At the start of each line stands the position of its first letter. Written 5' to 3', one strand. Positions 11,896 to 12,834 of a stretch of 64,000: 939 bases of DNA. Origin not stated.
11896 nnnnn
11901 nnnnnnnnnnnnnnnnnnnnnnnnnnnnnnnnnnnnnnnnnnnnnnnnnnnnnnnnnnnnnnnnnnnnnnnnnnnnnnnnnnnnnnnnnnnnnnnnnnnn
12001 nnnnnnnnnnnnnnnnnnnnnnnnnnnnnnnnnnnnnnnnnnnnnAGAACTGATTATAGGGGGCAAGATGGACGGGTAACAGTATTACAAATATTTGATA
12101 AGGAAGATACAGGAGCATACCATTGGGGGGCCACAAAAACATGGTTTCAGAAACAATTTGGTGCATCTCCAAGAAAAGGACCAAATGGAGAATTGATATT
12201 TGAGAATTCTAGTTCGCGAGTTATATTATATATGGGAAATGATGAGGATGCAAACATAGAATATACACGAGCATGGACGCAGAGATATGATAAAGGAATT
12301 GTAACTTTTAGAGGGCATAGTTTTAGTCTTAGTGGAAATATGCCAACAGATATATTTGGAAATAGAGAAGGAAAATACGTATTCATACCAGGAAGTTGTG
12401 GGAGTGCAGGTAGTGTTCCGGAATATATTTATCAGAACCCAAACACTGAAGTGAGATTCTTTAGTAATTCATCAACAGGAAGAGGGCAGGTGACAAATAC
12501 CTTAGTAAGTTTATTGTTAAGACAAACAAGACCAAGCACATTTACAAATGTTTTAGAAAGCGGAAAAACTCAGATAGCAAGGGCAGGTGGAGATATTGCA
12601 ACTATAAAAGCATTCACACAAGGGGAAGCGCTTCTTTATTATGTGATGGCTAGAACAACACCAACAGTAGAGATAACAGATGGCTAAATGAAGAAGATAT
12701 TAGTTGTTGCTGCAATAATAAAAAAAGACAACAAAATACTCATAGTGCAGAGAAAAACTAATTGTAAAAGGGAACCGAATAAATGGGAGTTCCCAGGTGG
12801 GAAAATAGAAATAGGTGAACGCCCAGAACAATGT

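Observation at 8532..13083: Tandem ~690-aa paralogs of an unrecognised family (34-residue helical repeats plus invariant strand-His...strand-Cys C-terminal domain) in one operon with a Nudix hydrolase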

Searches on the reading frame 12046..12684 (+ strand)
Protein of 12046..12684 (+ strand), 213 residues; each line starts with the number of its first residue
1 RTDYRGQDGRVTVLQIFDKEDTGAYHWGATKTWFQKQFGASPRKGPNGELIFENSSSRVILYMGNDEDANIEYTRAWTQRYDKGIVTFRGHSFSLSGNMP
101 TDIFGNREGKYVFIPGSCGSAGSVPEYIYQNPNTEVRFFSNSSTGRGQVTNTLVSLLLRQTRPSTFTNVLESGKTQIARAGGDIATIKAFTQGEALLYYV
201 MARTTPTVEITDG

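Call 39: predict_structure(alignment_id=A2)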
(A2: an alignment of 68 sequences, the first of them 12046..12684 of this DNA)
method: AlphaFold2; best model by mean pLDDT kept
length: 213 residues; sequences in the alignment: 68
mean_pLDDT: 94.7   pTM: 0.90
mean pLDDT of the five models: 94.7, 94.7, 94.2, 94.2, 93.9
residues with pLDDT >= 90: 191; 70-90: 16; 50-70: 6; < 50: 0
segments of 3 or more residues with pLDDT < 50: none
pLDDT, mean of each block of 10 residues (from residue 1): 93 98 95 98 98 98 98 98 98 97 97 94 95 96 88 98 95 97 96 92 77 67
secondary structure, 60 per line:
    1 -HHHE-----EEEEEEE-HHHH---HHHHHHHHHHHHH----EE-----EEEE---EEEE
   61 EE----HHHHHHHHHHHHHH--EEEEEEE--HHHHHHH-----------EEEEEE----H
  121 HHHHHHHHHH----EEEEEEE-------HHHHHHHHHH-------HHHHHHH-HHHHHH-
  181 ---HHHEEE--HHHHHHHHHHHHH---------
elements in order: E11-17 H19-22 H26-38 E50-53 E57-62 H67-80 E83-89 H92-98 E110-115 H120-130 E135-141 H149-158 H166-172 H174-179 E187-189 H192-204
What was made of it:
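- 12046..12684 (+): C-terminal alpha/beta domain of B. RGH (Arg573, His575; His codon 12316-12318), GSCGS (Cys602 codon 12397-12399), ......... loop. AF2 model with pLDDT 94.7 and pTM 0.90 (call 39).
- In the model the Ser starts a helix immediately after the His rather than sitting at a strand-helix elbow of its own (call 39).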

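Call 42: fold_search(model_id=the predicted structure, library=pdb)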
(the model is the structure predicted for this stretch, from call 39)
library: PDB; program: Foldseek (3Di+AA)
matches with E <= 10: 1508; with E <= 0.001: 2
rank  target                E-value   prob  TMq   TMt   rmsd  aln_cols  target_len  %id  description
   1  9qlo_CZ               3.7e-04  1.00  0.39  0.40   6.4       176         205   10  NMT1-NAC bound human RNC with full length ARF1 - State 1 (released 2026-02-18)
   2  9qlp_CZ               5.8e-04  1.00  0.40  0.41   6.2       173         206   10  NMT1-NAC bound human RNC with full length ARF1 - State 2 (released 2026-02-18)
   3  1mr3                  1.2e-03  1.00  0.43  0.49   6.5       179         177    9  Saccharomyces cerevisiae ADP-ribosylation Factor 2 (ScArf2) complexed with GDP-3'P at 1.6A resolution (released 2002-11-20)
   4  1fzq                  1.4e-03  0.98  0.36  0.41   5.7       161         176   12  CRYSTAL STRUCTURE OF MURINE ARL3-GDP (released 2000-12-06)
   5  8sdw                  1.7e-03  1.00  0.38  0.45   5.4       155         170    8  Crystal structure of the non-myristoylated mutant [L8K]Arf1 in complex with a GDP analogue (released 2023-06-28)
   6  4m9q_C                2.0e-03  0.91  0.37  0.40  13.2       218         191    9  Crystal structure of C-terminally truncated Arl13B from Chlamydomonas rheinhardtii bound to GppNHp (released 2013-11-06)
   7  4v0k_B                3.2e-03  0.96  0.39  0.47   7.9       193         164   10  Crystal structure of the CrARL6DN in the GDP bound form (released 2014-11-19)
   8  2k5u_MODEL_1_A        3.2e-03  0.93  0.37  0.42   7.1       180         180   12  Solution structure of myirstoylated yeast ARF1 protein, GDP-bound (released 2009-01-27)
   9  4pc2_B                3.6e-03  0.93  0.33  0.21   7.2       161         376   10  Elongation factor Tu:Ts complex with a bound GDP (released 2015-05-06)
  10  5di3_B                3.8e-03  0.87  0.35  0.36  10.9       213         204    7  Crystal structure of Arl13B in complex with Arl3 of Chlamydomonas reinhardtii (released 2015-11-18)
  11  8oul_B                4.3e-03  0.97  0.36  0.40   5.7       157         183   10  Arf GTPase from the asgard Hodarchaea : HodArfR1 bound to GDP (released 2024-05-01)
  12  7zoq_A                4.6e-03  0.98  0.49  0.15   5.5       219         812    9  Cryo-EM structure of a CRISPR effector in complex with a caspase regulator (released 2022-11-30)
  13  1z6x_A                4.6e-03  0.92  0.34  0.39   6.2       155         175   10  Structure Of Human ADP-Ribosylation Factor 4 (released 2005-04-12)
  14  8e0c                  4.6e-03  0.91  0.34  0.38   6.2       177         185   10  Crystal structure of human Sar1bH79G (released 2023-08-16)
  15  1d8t_A                4.9e-03  0.98  0.37  0.23   6.4       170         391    9  CRYSTAL STRUCTURE OF ELONGATION FACTOR, TU (EF-TU-MGGDP) COMPLEXED WITH GE2270A, A THIAZOLYL PEPTIDE ANTIBIOTIC (released 2000-10-25)
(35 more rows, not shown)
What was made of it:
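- On P-loop GTPases: The fold similarity is weak (call 42).
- Closest known: Clan CD cysteine peptidases with helical-repeat N-termini. Same: These give the best TM-scores of all PDB hits (0.41-0.49, call 42).
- Closest known: Small GTPases of the Arf/Arl and EF-Tu type. Same: The best Foldseek E-values (3.7e-4, call 42).
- Small GTPases (Arf, Arl, EF-Tu) rank above caspases (call 42), and the order of secondary-structure elements, including a beta2-beta3 hairpin, fits a G-domain as well. The top Foldseek hits by E-value are P-loop GTPases (3.7e-4 to 1e-2, call 42).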

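Call 43: search_protein_families(library=pfam, alignment_id=A2, max_evalue=10)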
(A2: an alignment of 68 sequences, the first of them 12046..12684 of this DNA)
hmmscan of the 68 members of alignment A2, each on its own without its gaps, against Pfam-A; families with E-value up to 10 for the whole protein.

A. member 1, window:12046-12684:+ (213 aa): 0 families

B. families by the number of members that match (of 68 scanned): 71 families (the first 25 are shown)
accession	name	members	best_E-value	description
PF09280.16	XPC-binding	3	9.4e-07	XPC-binding domain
PF11242.13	DUF2774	3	0.01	Protein of unknown function (DUF2774)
PF12654.12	DUF3786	3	0.014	Domain of unknown function (DUF3786)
PF08129.17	Antimicrobial17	2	0.052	Alpha/beta enterocin family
PF18472.7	HP1451_C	1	1.9e-11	HP1451 C-terminal domain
PF04431.18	Pec_lyase_N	1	9.3e-06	Pectate lyase, N terminus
PF18929.5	DUF5678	1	0.00021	Family of unknown function (DUF5678)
PF06109.18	HlyE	1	0.00029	Haemolysin E (HlyE)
PF21912.2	Glyco_transf_99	1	0.00046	Glycosyltransferase 99 family N-terminal domain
PF20302.4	HisK-N-like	1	0.0025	HisK-N-like globin domain of the ASK signalosome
PF00249.37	Myb_DNA-binding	1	0.0041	Myb-like DNA-binding domain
PF23314.1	TASOR_alpha-beta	1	0.0047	TASOR alpha/beta domain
PF16917.10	BPL_LplA_LipB_2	1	0.0057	Biotin/lipoate A/B protein ligase family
PF20541.3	DUF6756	1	0.0081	Family of unknown function (DUF6756)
PF11983.13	FtsA_C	1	0.013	Cell division protein FtsA, C-terminal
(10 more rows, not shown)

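Call 44: search_solved_structures(query=A2, max_evalue=10, show_alignments=3)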
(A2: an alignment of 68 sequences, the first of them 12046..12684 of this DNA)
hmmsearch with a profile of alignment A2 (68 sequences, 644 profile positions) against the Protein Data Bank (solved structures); distinct sequences matched with E-value up to 10: 5.
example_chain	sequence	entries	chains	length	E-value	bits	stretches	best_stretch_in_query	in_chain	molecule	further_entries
6u1s_A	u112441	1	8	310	0.016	17.3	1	27-201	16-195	de novo designed 16-helix transmembrane nanopore, TMHC8_R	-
9r1o_A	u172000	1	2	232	0.018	17.1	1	44-191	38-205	sc-apCC-6-DPH-NR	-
8ugc_A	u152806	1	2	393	0.32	13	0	11-193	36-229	FD15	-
3mps_A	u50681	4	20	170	0.44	12.5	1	303-375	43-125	Rubrerythrin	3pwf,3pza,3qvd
1nnq_A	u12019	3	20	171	0.44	12.5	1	303-374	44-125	Rubrerythrin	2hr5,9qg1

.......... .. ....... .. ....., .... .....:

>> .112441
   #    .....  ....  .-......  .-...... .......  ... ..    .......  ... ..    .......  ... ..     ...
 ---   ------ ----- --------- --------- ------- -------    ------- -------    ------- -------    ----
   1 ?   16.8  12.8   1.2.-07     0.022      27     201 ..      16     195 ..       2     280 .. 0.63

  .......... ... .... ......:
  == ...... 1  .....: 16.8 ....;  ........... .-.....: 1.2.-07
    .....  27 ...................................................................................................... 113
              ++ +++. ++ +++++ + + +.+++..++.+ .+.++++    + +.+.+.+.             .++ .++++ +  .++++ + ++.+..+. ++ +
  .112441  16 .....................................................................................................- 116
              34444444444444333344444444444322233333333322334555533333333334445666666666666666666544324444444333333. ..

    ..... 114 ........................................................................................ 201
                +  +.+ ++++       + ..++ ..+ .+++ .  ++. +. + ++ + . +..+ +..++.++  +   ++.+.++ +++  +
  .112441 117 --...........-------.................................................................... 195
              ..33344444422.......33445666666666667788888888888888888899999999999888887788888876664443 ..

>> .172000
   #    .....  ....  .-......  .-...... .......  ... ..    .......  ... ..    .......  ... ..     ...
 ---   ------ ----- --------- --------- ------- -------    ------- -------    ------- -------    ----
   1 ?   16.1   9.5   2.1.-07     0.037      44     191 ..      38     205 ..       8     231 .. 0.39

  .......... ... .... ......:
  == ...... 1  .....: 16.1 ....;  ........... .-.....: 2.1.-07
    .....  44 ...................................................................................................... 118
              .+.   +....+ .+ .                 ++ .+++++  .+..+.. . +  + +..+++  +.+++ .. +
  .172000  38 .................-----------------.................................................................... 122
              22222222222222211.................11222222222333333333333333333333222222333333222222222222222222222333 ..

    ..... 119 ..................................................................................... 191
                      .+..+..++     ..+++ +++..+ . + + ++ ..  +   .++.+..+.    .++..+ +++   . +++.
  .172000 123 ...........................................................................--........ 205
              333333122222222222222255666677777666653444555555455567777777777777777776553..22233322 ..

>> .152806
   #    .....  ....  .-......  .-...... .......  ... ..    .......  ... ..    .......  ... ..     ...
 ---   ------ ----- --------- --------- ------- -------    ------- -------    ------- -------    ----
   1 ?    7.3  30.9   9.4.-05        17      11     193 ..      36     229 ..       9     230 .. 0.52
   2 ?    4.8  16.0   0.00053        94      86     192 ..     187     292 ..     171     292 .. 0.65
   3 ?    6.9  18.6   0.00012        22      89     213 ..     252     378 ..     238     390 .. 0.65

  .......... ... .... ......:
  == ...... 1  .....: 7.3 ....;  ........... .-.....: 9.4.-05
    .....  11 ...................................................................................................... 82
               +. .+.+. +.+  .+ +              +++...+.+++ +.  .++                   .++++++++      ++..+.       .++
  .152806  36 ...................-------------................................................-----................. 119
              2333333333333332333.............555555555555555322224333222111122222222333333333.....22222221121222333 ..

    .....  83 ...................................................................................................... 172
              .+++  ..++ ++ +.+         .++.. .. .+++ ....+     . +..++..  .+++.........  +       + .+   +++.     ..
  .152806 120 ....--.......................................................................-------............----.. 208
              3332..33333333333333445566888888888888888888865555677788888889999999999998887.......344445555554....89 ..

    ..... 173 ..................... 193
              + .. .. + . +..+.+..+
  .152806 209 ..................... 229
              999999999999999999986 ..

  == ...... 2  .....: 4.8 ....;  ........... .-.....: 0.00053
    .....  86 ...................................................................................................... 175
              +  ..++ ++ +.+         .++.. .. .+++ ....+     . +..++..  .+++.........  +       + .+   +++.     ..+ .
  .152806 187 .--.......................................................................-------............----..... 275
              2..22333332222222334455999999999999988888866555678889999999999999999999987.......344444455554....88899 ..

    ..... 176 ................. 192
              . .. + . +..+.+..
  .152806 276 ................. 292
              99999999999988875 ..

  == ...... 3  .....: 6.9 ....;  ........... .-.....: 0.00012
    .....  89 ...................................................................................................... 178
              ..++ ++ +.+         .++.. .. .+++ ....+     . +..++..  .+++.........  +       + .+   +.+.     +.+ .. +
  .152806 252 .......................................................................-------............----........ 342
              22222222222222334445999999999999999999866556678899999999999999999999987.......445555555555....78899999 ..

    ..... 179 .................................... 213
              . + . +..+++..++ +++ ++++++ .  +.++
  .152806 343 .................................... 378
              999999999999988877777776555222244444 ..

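Call 53: fold_search(model_id=the predicted structure, library=viral)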
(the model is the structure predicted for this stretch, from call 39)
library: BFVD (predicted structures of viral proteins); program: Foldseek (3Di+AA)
matches with E <= 10: 815; with E <= 0.001: 0
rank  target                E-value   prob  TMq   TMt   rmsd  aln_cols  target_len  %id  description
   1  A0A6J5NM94            2.3e-03  0.72  0.26  0.16   8.9       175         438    8  Uncharacterized protein [uncultured Caudovirales phage]
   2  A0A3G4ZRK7            3.0e-03  0.97  0.44  0.28   7.7       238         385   12  Peptidase C14 caspase domain-containing protein [Dasosvirus sp.]
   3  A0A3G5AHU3            3.0e-03  0.84  0.36  0.34  10.6       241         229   11  AIG1-type G domain-containing protein [Sylvanvirus sp.]
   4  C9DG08                1.3e-02  0.54  0.34  0.29  20.1       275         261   11  5-hmdU DNA kinase [Delftia phage PhiW-14]
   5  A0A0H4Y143            1.7e-02  0.33  0.29  0.20  18.7       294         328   10  Uncharacterized protein [Salmon gill poxvirus]
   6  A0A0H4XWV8            1.8e-02  0.47  0.29  0.21  14.3       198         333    8  Uncharacterized protein [Salmon gill poxvirus]
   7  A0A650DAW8            2.0e-02  0.85  0.26  0.18   5.0       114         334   12  (no name in the UniProt tables at hand)
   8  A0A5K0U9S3            2.0e-02  0.35  0.29  0.26  15.2       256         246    8  GTP-binding nuclear protein Ran-1 [Yasminevirus sp. GU-2018]
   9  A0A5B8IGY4            2.1e-02  0.75  0.27  0.13   6.3       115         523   15  Cytosol aminopeptidase family, catalytic domain protein [Mimiviridae sp. ChoanoV1]
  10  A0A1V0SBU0            2.1e-02  0.35  0.28  0.29  12.2       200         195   12  Ras family GTPase [Catovirus CTV1]
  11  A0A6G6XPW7            2.1e-02  0.30  0.25  0.17   9.4       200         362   11  (no name in the UniProt tables at hand)
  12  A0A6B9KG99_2          2.2e-02  0.69  0.32  0.07   8.4       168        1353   11  Replicase large subunit [Atrato Virga-like virus 1]
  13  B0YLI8                2.4e-02  0.33  0.31  0.22  17.6       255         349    7  Virion protein [Glossina hytrovirus (isolate Glossina pallidipes/Ethiopia/Seibersdorf/-)]
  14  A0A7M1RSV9            2.7e-02  0.47  0.28  0.08   8.7       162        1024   12  Terminase [uncultured phage cr56_1]
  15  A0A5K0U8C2            2.7e-02  0.33  0.27  0.17  11.0       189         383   13  Diacylglycerol kinase family lipid kinase [Yasminevirus sp. GU-2018]
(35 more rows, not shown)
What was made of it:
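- On Clan CD cysteine peptidases (caspase-hemoglobinase fold): Foldseek TM to caspases and CHAT is 0.41-0.49 with E>=4.6e-3, and GTPases score comparably (calls 42, 53).
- Fold: the highest TM-scores are to caspase-fold proteins (Csx29 TPR-CHAT 0.49, caspase-4 0.48, caspase-6 0.45, a viral C14 protein 0.44; calls 42, 53).
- Tried and rejected: Foldseek with the C-domain model against PDB and BFVD: weak and ambiguous (calls 42, 53).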

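Call 79: find_homologous_proteins(query=A4, max_evalue=0.01)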
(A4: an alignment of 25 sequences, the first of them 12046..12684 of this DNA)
Query A4 (25 sequences) (213 aa, profile of the alignment): 9 proteins with E <= 0.01 among 1323 candidates.
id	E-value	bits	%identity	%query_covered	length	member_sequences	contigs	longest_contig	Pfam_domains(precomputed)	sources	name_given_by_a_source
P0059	2.7e-68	248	46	93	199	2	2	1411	-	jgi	jgi:hypothetical protein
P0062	4.5e-67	244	42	93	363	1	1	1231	-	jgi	jgi:hypothetical protein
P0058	1.2e-66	242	48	97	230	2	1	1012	-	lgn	-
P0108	8.2e-52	194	19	88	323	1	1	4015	-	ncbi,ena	-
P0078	2.2e-51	192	44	80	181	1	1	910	-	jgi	jgi:hypothetical protein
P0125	3.5e-51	192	48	66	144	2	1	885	-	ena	-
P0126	5.9e-51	191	54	67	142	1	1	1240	-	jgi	jgi:hypothetical protein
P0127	8.1e-45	171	45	66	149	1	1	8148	-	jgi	jgi:hypothetical protein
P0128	9.5e-35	138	45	57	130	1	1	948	-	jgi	jgi:hypothetical protein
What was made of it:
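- Tried and rejected: Profile search of the 5.8-billion-protein set with a C-domain alignment: family members only, none with Pfam domains or informative names (call 79).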

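Call 81: search_solved_structures(query=A4, max_evalue=10, show_alignments=3)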
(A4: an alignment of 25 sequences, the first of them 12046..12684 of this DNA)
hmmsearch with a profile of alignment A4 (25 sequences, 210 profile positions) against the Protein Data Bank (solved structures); distinct sequences matched with E-value up to 10: 3.
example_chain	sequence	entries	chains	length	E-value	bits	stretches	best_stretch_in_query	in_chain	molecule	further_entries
7a5g_Z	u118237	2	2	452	0.77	12.4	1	126-184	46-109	Elongation factor Tu, mitochondrial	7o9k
9pra_Ag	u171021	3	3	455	0.78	12.4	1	126-184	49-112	Elongation factor Tu, mitochondrial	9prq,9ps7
1xb2_A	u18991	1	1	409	1.8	11.2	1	127-184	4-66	Elongation factor Tu, mitochondrial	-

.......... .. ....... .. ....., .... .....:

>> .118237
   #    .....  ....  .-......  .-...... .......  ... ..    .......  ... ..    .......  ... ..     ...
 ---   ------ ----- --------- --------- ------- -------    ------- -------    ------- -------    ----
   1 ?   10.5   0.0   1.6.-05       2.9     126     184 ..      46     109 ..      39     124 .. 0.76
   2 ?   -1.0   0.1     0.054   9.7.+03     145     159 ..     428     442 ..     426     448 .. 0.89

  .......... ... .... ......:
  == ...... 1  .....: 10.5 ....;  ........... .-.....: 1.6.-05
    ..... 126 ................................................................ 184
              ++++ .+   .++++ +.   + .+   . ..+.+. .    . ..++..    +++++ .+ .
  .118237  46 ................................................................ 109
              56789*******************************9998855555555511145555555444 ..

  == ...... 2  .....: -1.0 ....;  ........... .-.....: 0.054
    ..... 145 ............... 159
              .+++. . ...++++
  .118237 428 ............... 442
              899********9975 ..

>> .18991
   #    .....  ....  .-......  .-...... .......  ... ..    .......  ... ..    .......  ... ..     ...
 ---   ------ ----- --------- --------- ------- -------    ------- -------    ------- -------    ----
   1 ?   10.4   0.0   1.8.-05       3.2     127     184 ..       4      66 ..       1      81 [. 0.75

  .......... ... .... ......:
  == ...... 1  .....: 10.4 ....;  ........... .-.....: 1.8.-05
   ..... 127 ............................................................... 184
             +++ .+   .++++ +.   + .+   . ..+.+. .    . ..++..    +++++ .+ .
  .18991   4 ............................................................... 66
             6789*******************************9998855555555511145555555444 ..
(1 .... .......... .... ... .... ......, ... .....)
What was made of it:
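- On Clan CD cysteine peptidases (caspase-hemoglobinase fold): PDB profile searches were empty (calls 44, 81).
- The only PDB profile hit, though insignificant (E=0.77), aligns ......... with the EF-Tu P-loop (call 81).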
